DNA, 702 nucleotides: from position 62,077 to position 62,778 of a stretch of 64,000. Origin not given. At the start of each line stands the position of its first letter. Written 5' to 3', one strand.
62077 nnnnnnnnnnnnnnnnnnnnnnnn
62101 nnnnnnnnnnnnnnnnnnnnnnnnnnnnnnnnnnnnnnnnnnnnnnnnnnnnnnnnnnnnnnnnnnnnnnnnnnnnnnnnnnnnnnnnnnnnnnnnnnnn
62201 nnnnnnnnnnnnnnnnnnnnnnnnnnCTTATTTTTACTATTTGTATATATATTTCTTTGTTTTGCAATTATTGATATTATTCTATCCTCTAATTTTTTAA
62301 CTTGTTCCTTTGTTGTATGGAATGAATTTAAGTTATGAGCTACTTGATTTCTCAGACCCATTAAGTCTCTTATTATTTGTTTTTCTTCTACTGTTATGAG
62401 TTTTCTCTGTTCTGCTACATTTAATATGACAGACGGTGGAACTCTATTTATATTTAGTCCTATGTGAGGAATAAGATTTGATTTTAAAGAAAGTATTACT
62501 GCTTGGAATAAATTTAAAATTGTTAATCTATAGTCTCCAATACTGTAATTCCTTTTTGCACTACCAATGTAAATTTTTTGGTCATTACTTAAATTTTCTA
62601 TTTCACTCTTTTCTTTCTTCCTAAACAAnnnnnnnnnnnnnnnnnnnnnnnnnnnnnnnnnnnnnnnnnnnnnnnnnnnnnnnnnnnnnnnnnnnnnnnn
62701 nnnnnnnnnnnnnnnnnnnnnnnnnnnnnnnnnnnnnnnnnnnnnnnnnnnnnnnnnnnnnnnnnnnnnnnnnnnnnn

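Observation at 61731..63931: Candidate abortive-infection/defence module: two overlapping genes with the RNQxAH HEPN motif, one membrane-anchored, with a 28-nt repeat at the gene 3' ends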

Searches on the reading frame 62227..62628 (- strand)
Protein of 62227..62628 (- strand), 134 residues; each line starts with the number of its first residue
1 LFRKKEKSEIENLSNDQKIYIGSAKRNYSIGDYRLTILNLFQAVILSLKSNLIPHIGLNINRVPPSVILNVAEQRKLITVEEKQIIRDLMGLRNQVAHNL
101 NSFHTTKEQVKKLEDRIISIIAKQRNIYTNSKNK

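Call 43: search_protein_representatives(protein=window:62227-62628:-)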
Query: 134 residues. Proteins with E-value up to 0.001 (for the whole library): 27; up to 1e-10: 7; up to 1e-30: 1. The best 27 are listed.
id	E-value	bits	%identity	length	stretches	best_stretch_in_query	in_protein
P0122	3.0e-58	211.3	79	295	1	1-132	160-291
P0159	9.2e-19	83.9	35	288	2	1-126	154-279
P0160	9.0e-18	80.7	42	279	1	1-122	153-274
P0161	4.9e-16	75.1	38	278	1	9-123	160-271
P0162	5.6e-13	65.3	31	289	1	2-124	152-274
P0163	3.3e-12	62.8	33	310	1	2-133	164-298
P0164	4.8e-12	62.3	37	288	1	9-122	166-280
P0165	1.1e-10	57.8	42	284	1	2-106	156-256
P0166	1.1e-10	57.8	38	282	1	19-127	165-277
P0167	1.4e-10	57.5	36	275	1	3-128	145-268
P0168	2.7e-10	56.6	40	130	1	34-119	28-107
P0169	7.8e-10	55.1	32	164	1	2-120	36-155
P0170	1.5e-09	54.2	38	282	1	26-120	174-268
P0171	4.0e-08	49.6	34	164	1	4-100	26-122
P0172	4.3e-08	49.5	31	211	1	3-113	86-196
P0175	1.1e-06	45.0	34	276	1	3-121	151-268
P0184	7.1e-04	35.9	24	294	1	10-123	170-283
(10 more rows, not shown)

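Call 74: find_encoding_contigs(protein=P0160, flank=6000, max_places=3)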
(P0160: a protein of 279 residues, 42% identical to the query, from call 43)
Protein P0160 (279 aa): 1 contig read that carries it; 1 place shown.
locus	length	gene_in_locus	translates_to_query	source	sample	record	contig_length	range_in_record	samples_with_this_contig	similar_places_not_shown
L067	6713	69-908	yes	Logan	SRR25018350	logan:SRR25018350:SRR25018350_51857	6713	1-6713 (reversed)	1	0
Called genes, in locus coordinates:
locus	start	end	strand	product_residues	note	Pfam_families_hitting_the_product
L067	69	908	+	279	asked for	-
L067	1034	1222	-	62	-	-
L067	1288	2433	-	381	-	PF07907:YibE_F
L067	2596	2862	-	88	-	PF01022:HTH_5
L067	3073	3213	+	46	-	-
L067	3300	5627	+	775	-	PF07517:SecA_DEAD, PF01043:SecA_PP_bind, PF21090:P-loop_SecA, PF07516:SecA_SW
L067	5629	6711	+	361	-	?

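Call 76: find_encoding_contigs(protein=P0159, flank=5000, max_places=3)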
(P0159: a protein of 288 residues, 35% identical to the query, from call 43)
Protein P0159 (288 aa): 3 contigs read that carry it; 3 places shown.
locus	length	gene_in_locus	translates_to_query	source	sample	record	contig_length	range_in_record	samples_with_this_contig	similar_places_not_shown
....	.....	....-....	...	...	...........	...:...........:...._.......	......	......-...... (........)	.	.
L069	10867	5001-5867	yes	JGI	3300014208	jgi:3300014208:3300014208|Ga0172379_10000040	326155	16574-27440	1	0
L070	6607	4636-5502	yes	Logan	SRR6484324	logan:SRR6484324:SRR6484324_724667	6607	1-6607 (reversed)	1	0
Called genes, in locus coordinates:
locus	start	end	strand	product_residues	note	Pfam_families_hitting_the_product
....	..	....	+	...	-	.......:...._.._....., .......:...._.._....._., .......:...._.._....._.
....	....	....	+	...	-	-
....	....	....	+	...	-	-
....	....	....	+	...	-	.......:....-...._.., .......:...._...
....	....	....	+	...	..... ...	-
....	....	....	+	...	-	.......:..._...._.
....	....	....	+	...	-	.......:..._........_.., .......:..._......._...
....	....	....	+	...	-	-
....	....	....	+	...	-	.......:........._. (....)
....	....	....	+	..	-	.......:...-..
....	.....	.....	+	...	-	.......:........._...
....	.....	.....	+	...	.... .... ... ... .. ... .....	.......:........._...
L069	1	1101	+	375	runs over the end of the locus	PF02540:NAD_synthase (faint), PF03054:tRNA_Me_trans, PF20259:tRNA_Me_trans_M, PF20258:tRNA_Me_trans_C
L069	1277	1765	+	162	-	-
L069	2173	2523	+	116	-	-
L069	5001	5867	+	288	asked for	-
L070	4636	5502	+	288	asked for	-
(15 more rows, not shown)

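Call 77: find_encoding_contigs(protein=P0163, flank=5000, max_places=3)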
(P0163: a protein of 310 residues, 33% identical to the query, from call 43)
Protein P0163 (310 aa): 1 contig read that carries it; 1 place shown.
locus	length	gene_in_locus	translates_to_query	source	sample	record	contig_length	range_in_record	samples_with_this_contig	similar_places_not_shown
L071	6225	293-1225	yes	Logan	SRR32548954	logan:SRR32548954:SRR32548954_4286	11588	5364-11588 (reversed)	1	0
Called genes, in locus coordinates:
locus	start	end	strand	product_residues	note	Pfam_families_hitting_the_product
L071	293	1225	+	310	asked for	-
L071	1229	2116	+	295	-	-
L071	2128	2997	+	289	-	PF17773:UPF0176_N, PF00581:Rhodanese, PF12368:Rhodanese_C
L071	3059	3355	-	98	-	-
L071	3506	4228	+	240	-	PF00929:RNase_T, PF01612:DNA_pol_A_exo1 (faint), PF20600:ExoX-like_C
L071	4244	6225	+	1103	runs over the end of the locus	PF00580:UvrD-helicase, PF13245:AAA_19, PF13604:AAA_30 (faint), PF00580:UvrD-helicase, PF13087:AAA_12 (faint), PF13538:UvrD_C_2 (faint), PF13361:UvrD_C, PF12705:PDDEXK_1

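Call 78: find_encoding_contigs(protein=P0167, flank=5000, max_places=3)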
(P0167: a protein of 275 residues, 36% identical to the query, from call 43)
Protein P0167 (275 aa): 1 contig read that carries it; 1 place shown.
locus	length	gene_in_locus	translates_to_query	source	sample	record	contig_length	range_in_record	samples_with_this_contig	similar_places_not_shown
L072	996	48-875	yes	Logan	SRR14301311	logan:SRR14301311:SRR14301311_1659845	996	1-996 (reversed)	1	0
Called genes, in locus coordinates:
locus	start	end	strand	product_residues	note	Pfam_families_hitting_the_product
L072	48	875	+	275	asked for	PF18735:HEPN_RiboL-PSP (weak)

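Call 83: search_protein_families(library=pfam, proteins=[P0159, P0160, P0161, P0162, P0163, P0164, P0165, P0166, P0175, P0184], max_evalue=0.05)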
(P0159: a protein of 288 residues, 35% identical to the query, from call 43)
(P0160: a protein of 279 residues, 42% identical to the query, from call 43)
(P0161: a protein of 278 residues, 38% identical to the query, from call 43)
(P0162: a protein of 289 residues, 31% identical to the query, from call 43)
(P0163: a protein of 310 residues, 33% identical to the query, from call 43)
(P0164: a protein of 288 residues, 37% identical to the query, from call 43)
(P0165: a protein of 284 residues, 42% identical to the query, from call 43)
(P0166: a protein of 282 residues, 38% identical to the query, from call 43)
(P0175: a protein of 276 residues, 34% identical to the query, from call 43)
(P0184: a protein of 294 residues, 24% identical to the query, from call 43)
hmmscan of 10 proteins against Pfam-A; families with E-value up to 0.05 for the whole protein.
P0159 (288 aa): 3 families
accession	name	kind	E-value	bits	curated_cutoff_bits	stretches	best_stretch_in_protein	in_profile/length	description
PF18737.6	HEPN_MAE_28990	-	0.0049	17.5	26.8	1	219-278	144-199/211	MAE_28990/MAE_18760-like HEPN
PF18735.6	HEPN_RiboL-PSP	-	0.0096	16.3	28.4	1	224-278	134-186/191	RiboL-PSP-HEPN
PF18731.6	HEPN_Swt1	-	0.01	16.6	27.5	0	228-263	68-103/115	Swt1-like HEPN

P0160 (279 aa): 3 families
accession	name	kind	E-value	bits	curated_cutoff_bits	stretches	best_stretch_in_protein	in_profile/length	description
PF18688.6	DUF5638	-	0.00017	22.4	39.8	1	156-209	24-76/104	Family of unknown function (DUF5638)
PF22729.1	NCH3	-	0.005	17.1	27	1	242-274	9-41/74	NACHT C-terminal Helical domain 3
PF10256.14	Erf4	-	0.032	14.7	29.3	1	131-183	51-102/116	Golgin subfamily A member 7/ERF4 family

P0161 (278 aa): 1 family
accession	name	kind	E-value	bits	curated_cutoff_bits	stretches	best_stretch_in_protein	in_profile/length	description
PF18735.6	HEPN_RiboL-PSP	-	0.0038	17.6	28.4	1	222-272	135-185/191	RiboL-PSP-HEPN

P0162 (289 aa): 5 families
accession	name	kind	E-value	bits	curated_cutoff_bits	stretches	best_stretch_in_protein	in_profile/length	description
PF18735.6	HEPN_RiboL-PSP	-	1.7e-06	28.5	28.4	1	153-275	84-186/191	RiboL-PSP-HEPN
PF18737.6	HEPN_MAE_28990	-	0.00031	21.4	26.8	1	214-274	138-198/211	MAE_28990/MAE_18760-like HEPN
PF18731.6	HEPN_Swt1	-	0.00033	21.4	27.5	1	228-274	71-114/115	Swt1-like HEPN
PF13643.11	DUF4145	-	0.0064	17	23.1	1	222-265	44-85/88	Domain of unknown function (DUF4145)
PF01934.22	HepT-like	-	0.037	14.2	23.5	0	214-249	60-93/120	Ribonuclease HepT-like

P0163 (310 aa): 4 families
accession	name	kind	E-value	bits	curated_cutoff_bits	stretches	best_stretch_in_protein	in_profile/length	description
PF01934.22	HepT-like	-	0.00096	19.3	23.5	1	187-261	18-93/120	Ribonuclease HepT-like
PF05168.19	HEPN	-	0.0015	19.1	22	1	173-284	2-112/117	HEPN domain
PF18731.6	HEPN_Swt1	-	0.014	16.1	27.5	1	237-284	68-112/115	Swt1-like HEPN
PF20185.3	DUF6548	-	0.03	14.6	27.3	0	242-276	46-82/164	Family of unknown function (DUF6548)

P0164 (288 aa): 1 family
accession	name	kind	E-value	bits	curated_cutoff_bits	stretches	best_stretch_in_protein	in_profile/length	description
PF18737.6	HEPN_MAE_28990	-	0.018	15.7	26.8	1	154-282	81-198/211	MAE_28990/MAE_18760-like HEPN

P0165 (284 aa): 3 families
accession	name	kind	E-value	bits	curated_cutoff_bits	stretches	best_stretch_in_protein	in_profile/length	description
PF18731.6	HEPN_Swt1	-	0.00033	21.4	27.5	1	226-259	68-101/115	Swt1-like HEPN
PF18160.6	SLATT_5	-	0.0047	16.7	29.5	1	100-197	31-135/192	SMODS and SLOG-associating 2TM effector domain family 5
PF18735.6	HEPN_RiboL-PSP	-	0.01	16.2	28.4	1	221-272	133-180/191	RiboL-PSP-HEPN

P0166 (282 aa): 2 families
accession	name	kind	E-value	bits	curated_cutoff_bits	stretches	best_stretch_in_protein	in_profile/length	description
PF18735.6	HEPN_RiboL-PSP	-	0.001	19.4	28.4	1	197-276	110-187/191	RiboL-PSP-HEPN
PF18731.6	HEPN_Swt1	-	0.013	16.3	27.5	1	224-248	68-92/115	Swt1-like HEPN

P0175 (276 aa): 2 families
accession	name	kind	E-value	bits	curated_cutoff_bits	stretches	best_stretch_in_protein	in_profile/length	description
PF05168.19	HEPN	-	1.2e-08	35.6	22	1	170-268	13-114/117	HEPN domain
PF01177.27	Asp_Glu_race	-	0.0076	16.5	31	1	115-191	2-78/211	Asp/Glu/Hydantoin racemase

P0184 (294 aa): 2 families
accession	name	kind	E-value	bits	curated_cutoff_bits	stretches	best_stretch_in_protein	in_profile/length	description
PF18160.6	SLATT_5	-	0.0032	17.3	29.5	1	121-189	43-111/192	SMODS and SLOG-associating 2TM effector domain family 5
PF18735.6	HEPN_RiboL-PSP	-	0.0095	16.3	28.4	1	186-288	112-189/191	RiboL-PSP-HEPN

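Call 92: search_protein_families(library=pfam, proteins=[L071:1229-2113:+], max_evalue=0.001)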
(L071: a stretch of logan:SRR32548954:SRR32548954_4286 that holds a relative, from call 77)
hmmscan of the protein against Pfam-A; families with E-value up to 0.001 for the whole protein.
L071:1229-2113:+ (295 aa): 0 families
